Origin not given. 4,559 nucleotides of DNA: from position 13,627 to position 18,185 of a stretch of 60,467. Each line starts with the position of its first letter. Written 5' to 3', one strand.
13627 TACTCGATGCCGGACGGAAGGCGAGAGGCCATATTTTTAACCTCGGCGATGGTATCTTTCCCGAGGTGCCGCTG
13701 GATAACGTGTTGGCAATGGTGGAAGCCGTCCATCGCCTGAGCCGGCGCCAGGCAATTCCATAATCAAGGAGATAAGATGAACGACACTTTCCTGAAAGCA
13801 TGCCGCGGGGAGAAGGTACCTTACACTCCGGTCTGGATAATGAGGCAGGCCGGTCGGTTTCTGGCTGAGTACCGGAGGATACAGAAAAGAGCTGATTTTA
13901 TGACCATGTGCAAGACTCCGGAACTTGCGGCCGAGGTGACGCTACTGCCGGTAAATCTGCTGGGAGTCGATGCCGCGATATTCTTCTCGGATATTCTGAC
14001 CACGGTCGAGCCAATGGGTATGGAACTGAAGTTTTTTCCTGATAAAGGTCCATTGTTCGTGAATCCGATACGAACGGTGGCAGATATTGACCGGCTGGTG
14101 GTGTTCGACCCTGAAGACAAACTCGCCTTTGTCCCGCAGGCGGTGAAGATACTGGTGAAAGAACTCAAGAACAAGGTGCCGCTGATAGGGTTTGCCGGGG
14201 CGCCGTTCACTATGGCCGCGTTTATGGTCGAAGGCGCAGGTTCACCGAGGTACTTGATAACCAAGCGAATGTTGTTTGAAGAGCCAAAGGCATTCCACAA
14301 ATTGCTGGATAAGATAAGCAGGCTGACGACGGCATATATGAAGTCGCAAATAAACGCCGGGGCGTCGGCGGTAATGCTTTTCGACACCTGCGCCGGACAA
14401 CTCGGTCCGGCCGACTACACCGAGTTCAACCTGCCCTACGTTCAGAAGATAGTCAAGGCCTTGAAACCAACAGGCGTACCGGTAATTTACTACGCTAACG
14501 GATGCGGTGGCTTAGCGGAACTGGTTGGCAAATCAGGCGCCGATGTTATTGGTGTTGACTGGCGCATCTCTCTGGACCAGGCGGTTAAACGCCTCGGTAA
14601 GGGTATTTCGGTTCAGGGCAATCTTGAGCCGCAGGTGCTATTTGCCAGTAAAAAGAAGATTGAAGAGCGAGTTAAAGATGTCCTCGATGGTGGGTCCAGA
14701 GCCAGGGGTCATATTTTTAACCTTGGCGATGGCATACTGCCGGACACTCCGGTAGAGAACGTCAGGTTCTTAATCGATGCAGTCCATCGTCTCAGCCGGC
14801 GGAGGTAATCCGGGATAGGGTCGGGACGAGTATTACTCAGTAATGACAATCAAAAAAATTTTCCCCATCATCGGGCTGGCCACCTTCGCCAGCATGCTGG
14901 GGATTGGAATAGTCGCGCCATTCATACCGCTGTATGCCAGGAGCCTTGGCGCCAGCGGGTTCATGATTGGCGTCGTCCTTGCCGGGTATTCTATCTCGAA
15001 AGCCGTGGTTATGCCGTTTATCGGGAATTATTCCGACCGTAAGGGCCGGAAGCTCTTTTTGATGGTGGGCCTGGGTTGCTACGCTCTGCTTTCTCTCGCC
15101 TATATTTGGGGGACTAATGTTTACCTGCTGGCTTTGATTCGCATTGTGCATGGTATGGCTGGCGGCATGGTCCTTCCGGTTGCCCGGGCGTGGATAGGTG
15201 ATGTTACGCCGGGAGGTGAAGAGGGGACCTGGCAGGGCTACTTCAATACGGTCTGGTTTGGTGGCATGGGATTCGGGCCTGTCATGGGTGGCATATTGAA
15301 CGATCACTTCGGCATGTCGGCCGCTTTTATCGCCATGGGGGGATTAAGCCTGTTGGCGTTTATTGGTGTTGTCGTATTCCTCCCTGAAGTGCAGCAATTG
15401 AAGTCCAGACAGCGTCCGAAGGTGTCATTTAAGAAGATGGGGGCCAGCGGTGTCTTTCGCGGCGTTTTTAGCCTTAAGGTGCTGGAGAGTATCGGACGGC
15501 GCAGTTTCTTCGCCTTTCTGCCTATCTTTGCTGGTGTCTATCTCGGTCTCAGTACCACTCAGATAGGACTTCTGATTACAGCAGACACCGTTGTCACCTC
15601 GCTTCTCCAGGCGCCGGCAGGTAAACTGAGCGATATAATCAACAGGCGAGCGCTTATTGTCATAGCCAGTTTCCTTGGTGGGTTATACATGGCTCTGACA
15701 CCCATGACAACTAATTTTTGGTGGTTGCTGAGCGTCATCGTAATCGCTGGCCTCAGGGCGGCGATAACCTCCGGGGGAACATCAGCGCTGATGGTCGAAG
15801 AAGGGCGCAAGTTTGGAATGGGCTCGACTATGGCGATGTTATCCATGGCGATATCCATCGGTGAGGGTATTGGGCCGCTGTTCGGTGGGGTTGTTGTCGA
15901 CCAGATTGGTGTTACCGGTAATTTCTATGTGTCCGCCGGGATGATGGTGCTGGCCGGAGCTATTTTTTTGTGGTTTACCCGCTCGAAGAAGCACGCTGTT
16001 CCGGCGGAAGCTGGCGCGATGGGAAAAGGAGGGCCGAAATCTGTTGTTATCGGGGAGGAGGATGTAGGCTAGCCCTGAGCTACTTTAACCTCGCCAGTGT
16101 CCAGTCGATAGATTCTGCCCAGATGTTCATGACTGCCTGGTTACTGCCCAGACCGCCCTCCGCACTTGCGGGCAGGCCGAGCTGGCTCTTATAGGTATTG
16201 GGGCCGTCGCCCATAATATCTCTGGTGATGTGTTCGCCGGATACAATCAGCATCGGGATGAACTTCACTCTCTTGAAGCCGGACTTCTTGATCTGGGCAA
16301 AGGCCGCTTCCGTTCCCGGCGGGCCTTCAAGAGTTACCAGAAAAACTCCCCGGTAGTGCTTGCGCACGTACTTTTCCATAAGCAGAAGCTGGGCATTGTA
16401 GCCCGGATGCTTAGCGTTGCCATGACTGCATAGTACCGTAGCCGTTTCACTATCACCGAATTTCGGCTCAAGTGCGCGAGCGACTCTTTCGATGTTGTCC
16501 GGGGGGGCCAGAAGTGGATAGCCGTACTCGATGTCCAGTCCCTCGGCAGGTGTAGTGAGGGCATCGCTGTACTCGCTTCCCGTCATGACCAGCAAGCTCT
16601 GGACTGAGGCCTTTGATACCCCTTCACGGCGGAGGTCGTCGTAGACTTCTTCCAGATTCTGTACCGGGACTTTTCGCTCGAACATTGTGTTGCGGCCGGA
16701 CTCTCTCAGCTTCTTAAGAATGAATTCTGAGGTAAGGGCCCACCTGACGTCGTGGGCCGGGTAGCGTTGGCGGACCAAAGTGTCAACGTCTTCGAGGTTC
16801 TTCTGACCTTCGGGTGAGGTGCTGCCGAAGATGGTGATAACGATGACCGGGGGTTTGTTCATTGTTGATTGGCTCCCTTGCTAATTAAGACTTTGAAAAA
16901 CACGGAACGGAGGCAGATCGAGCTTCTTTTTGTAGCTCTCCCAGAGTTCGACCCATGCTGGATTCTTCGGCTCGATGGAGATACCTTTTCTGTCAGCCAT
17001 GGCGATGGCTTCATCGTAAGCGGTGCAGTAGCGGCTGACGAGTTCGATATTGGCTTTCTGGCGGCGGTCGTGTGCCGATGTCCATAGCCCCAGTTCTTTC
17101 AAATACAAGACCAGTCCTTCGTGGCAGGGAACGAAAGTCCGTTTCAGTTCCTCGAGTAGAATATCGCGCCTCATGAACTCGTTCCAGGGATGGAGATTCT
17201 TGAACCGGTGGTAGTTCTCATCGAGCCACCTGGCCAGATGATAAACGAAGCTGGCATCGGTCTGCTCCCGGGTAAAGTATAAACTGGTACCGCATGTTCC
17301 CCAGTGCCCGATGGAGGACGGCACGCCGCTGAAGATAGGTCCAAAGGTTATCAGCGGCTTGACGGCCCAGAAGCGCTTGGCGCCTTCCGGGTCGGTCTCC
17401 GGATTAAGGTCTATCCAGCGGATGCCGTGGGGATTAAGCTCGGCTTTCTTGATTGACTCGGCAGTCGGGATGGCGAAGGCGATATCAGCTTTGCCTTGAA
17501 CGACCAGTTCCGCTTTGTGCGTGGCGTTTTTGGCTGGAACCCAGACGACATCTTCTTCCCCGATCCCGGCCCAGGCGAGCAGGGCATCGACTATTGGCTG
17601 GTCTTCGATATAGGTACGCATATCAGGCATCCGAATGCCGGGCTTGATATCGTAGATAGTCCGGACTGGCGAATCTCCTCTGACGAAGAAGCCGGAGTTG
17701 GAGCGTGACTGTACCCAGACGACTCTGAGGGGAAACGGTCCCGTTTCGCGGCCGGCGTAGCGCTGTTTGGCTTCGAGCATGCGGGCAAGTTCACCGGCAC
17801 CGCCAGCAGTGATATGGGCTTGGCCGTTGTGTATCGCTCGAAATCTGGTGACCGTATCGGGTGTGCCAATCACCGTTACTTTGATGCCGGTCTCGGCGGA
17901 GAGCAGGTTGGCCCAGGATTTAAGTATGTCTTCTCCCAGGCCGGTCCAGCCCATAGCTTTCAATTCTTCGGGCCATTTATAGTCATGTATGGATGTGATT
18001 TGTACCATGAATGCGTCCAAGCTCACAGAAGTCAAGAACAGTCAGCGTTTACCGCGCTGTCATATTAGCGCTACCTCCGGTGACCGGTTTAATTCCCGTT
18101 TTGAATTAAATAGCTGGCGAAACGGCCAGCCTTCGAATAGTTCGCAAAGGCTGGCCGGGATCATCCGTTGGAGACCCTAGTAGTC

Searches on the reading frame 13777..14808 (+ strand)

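Call 11: search_protein_families(library=pfam, proteins=[window:13777-14808:+], max_evalue=0.001)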
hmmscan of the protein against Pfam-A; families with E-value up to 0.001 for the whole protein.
window:13777-14808:+ (343 aa): 1 family
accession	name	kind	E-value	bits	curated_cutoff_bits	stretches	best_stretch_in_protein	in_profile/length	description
PF01208.23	URO-D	-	2.8e-125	418.4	23.9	1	2-338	3-345/346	Uroporphyrinogen decarboxylase (URO-D)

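Call 27: search_protein_families(library=ncbifam, proteins=[window:13777-14808:+], max_evalue=0.001)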
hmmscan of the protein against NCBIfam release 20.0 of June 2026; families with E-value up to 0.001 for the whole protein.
window:13777-14808:+ (343 aa): 5 families
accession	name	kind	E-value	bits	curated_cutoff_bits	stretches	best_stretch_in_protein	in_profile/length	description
TIGR01464.1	hemE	equivalog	1.3e-121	405.7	302.95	1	4-338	1-338/338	uroporphyrinogen decarboxylase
TIGR01463.1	mtaA_cmuA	subfamily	3.7e-31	108.6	235.4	1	6-336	10-335/340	MtaA/CmuA family methyltransferase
NF004889.0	PRK06252.1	subfamily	3e-27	95.5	244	1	45-339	47-336/340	methylcobalamin:coenzyme M methyltransferase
NF041608.1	methylcob_mtaseMtbA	equivalog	7e-25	87.8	600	1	72-336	74-334/339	methylcobamide:CoM methyltransferase MtbA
NF040654.1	MtaA_Meth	equivalog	3.2e-17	62.5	400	1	5-335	7-331/337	methylcobamide:CoM methyltransferase MtaA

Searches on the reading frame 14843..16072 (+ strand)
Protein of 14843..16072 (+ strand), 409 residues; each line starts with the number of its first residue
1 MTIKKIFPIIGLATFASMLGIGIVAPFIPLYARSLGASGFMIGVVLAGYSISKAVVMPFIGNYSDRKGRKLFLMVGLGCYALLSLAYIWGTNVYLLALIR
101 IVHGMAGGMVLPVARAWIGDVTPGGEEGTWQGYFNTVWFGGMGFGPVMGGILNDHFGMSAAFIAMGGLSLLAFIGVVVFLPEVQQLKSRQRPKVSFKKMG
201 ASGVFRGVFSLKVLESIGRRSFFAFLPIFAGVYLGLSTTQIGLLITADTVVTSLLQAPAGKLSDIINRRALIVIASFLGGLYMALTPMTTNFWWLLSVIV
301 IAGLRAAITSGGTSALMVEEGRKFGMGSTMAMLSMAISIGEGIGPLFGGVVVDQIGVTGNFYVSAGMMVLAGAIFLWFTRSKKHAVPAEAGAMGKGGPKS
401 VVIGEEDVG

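Call 11: search_protein_families(library=pfam, proteins=[window:14843-16072:+], max_evalue=0.001)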
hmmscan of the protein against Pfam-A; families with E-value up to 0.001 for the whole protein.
window:14843-16072:+ (409 aa): 4 families
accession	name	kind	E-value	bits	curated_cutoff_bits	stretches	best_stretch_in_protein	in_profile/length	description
PF07690.21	MFS_1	-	6.7e-59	200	33.4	2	11-195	2-187/347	Major Facilitator Superfamily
PF12832.13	MFS_1_like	-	1e-14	54.8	25.2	2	11-163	216-372/373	MFS_1 like family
PF05977.19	MFS_3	-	6.7e-10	38.5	27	1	237-389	43-201/524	Transmembrane secretion effector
PF00083.30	Sugar_tr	-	6.2e-05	22.5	22.3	1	40-182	46-193/452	Sugar (and other) transporter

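Call 59: search_protein_families(library=ncbifam, proteins=[window:14843-16072:+], max_evalue=0.00001)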
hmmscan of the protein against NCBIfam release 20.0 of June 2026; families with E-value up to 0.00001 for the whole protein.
window:14843-16072:+ (409 aa): 54 families (the best 25 are shown)
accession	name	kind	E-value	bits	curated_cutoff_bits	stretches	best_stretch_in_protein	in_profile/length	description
TIGR00880.1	2_A_01_02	superfamily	1e-25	90.5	131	1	43-182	1-140/141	multidrug resistance protein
NF012174.0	tet_MFS_A_B_C_D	equivalog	3.4e-23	82.1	475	1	10-205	7-203/382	Tet(A)/Tet(B)/Tet(C) family tetracycline efflux MFS transporter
NF007372.0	PRK09874.1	equivalog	8.4e-19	67.9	571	1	12-274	21-293/408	multidrug efflux MFS transporter MdtG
TIGR00881.1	2A0104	subfamily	1.5e-17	63.7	407.75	2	42-184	32-176/379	phosphoglycerate transporter protein PgtP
NF012195.0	tet_MFS_H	exception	2.6e-17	63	840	1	7-185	5-184/392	tetracycline efflux MFS transporter Tet(H)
NF012187.0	tet_MFS_E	exception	3.8e-17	62.5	820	1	14-183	12-182/405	tetracycline efflux MFS transporter Tet(E)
NF012207.0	tet_MFS_H_J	exception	8.2e-17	61.3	700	1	7-188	5-187/392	Tet(H)/Tet(J) family tetracycline efflux MFS transporter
NF012194.0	tet_MFS_J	exception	9.9e-17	60.9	870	1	5-185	3-184/398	tetracycline efflux MFS transporter Tet(J)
NF012193.0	tet_MFS_A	exception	4.8e-16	58.7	840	1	12-335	10-344/394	tetracycline efflux MFS transporter Tet(A)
NF041041.1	FslD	exception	5.3e-16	58.8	500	1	6-197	10-200/396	rhizoferrin import MFS transporter FslD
TIGR00710.1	efflux_Bcr_CflA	subfamily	1.3e-15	57.7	200.9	1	16-250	16-253/385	Bcr/CflA family efflux MFS transporter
TIGR00711.1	efflux_EmrB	subfamily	2.8e-15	56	230.2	1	11-212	8-204/485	DHA2 family efflux MFS transporter permease subunit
NF045488.1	tet_MFS_62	exception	3.2e-15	56.2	775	1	17-190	14-188/385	tetracycline efflux MFS transporter Tet(62)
TIGR00899.1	2A0120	subfamily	7.8e-15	54.9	522.3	2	14-197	6-193/375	sugar efflux transporter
TIGR00900.1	2A0121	subfamily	1.4e-14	54.2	319.6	2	238-386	33-184/364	H+ Antiporter protein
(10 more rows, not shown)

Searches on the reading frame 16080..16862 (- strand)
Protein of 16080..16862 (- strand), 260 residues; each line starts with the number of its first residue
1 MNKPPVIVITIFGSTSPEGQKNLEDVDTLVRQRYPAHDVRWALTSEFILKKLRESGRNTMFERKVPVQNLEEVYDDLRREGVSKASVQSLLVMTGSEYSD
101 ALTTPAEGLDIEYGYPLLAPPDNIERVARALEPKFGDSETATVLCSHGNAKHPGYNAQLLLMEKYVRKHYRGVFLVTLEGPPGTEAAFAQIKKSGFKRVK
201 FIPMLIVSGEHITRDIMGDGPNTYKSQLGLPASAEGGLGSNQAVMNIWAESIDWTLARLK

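Call 11: search_protein_families(library=pfam, proteins=[window:16080-16862:-], max_evalue=0.001)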
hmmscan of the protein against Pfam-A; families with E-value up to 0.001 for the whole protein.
window:16080-16862:- (260 aa): 2 families
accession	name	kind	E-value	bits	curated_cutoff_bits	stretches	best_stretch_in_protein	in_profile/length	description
PF06180.16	CbiK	-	3e-32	112.4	26.2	1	7-253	3-258/262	Cobalt chelatase (CbiK)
PF01903.22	CbiX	-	9.8e-06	26.3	22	1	151-217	4-73/106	CbiX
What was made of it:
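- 16080..16862 (-): Cytoplasmic CbiK-like class II chelatase, 18 nt downstream of the 384-aa paralogue. PF06180 (call 11).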

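Call 27: search_protein_families(library=ncbifam, proteins=[window:16080-16862:-], max_evalue=0.001)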
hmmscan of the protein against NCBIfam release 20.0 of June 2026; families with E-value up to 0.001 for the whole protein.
window:16080-16862:- (260 aa): 1 family
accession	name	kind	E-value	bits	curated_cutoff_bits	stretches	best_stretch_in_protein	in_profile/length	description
NF047852.1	SiroCoChCbiK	equivalog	5.3e-19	68.7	400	1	7-253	6-253/261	sirohydrochlorin cobaltochelatase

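Call 44: search_solved_structures(query=window:16080-16862:-, max_evalue=0.01, show_alignments=3)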
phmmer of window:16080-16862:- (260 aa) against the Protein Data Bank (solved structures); distinct sequences matched with E-value up to 0.01: 3.
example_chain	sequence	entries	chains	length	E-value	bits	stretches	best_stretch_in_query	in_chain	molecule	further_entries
9b86_A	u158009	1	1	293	4.2e-18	69.2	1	2-233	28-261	Heme-binding protein FetB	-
2xvx_A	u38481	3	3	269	1.5e-17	67.4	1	7-259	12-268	CHELATASE, PUTATIVE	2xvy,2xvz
1qgo_A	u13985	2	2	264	7.7e-11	45.4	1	8-248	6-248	ANAEROBIC COBALAMIN BIOSYNTHETIC COBALT CHELATASE | SIROHYDROCHLORIN COBALTOCHELATASE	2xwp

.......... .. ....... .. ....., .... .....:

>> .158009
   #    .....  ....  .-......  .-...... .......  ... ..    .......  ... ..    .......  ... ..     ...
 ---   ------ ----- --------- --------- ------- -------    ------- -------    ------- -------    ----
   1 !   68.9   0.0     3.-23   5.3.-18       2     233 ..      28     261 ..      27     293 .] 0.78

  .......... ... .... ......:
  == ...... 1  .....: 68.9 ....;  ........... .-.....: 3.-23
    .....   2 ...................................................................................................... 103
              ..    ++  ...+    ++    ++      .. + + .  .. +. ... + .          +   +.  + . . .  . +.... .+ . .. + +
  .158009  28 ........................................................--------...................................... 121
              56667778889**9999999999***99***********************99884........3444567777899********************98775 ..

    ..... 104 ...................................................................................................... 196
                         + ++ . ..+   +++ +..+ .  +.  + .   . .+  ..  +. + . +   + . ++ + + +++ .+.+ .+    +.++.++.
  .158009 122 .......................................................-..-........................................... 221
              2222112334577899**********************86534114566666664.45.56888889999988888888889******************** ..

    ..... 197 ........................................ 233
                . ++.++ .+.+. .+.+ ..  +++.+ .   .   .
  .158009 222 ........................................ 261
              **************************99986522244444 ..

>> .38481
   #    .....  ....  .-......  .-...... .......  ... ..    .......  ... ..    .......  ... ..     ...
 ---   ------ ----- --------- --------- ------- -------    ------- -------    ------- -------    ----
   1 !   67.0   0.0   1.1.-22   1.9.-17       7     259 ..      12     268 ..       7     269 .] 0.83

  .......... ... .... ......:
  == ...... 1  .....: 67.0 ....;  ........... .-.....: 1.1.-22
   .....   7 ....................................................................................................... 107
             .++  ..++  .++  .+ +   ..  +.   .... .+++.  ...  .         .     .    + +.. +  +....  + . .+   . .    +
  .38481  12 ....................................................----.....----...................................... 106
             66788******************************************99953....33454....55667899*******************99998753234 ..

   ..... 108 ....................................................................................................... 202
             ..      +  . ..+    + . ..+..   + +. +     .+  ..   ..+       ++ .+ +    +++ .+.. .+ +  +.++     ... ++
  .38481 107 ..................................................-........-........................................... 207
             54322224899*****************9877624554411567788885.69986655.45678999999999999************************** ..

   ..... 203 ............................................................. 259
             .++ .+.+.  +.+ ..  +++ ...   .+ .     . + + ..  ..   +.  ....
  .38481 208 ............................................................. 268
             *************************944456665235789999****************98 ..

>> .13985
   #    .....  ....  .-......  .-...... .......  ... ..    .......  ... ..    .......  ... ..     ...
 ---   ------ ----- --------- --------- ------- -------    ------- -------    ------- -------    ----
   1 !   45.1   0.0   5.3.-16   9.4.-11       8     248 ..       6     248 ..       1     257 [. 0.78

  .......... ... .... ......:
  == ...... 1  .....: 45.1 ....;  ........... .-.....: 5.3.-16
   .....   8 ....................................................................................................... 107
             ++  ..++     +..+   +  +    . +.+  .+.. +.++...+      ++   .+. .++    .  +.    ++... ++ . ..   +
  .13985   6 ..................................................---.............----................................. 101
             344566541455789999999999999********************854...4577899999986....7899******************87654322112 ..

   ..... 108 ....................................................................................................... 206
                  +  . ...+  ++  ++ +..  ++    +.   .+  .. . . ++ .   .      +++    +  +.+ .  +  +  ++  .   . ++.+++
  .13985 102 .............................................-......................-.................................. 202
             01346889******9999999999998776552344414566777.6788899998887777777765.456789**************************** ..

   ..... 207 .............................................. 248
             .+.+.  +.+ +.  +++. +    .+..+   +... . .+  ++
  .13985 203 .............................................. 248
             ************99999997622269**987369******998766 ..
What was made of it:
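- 16080..16862 (-): The His/Glu/His residues align with those of CbiK structures; the best solved hit is the haem-binding protein FetB (call 44).
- The His/Glu/His residues are retained (call 44).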

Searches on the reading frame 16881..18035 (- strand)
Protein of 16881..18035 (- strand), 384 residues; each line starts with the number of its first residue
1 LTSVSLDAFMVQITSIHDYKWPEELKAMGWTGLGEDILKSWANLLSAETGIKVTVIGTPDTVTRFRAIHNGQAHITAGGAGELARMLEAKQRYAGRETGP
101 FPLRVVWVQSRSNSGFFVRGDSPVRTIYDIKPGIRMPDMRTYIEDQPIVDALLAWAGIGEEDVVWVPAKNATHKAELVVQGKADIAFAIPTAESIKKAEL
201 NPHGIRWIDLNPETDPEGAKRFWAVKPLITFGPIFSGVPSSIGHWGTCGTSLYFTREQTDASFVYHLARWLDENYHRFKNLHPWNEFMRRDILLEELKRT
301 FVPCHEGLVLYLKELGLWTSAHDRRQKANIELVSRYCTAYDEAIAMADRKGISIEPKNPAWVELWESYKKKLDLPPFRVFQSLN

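Call 11: search_protein_families(library=pfam, proteins=[window:16881-18035:-], max_evalue=0.001)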
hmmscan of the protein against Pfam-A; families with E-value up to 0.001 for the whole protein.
window:16881-18035:- (384 aa): 2 families
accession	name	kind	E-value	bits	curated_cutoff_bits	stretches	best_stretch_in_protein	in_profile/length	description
PF16868.10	NMT1_3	-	4.8e-09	36.7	27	1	33-316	13-289/289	NMT1-like family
PF09084.16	NMT1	-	0.00035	21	20.5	1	48-194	18-153/216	NMT1/THI5 like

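Call 27: search_protein_families(library=ncbifam, proteins=[window:16881-18035:-], max_evalue=0.001)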
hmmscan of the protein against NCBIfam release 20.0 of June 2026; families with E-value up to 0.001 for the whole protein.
window:16881-18035:- (384 aa): 1 family
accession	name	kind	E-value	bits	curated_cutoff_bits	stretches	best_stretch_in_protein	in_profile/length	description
TIGR02122.1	TRAP_TAXI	subfamily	3.4e-15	55.7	84.35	1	29-316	38-320/320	TAXI family TRAP transporter solute-binding subunit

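Call 30: find_related_loci(query=window:16881-18035:-, collection=genome_contigs, flank=10000)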
Query window:16881-18035:- (384 aa) in genome_contigs; peptide patterns used: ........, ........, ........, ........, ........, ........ (x = any residue, [..] = any of these).
31 stretches matched a pattern; 1 encode a relative of the query (tblastn E <= 1e-3); 1 distinct loci.
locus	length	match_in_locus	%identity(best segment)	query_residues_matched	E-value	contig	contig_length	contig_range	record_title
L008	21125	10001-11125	85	10-384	0e+0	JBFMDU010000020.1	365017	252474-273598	MAG: Chloroflexota bacterium isolate MAG227 MAG227_20, whole genome shotgun sequence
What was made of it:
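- Tried and rejected: That used up the one scan allowed, so a per-genome inventory of haem genes was not possible (call 30).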
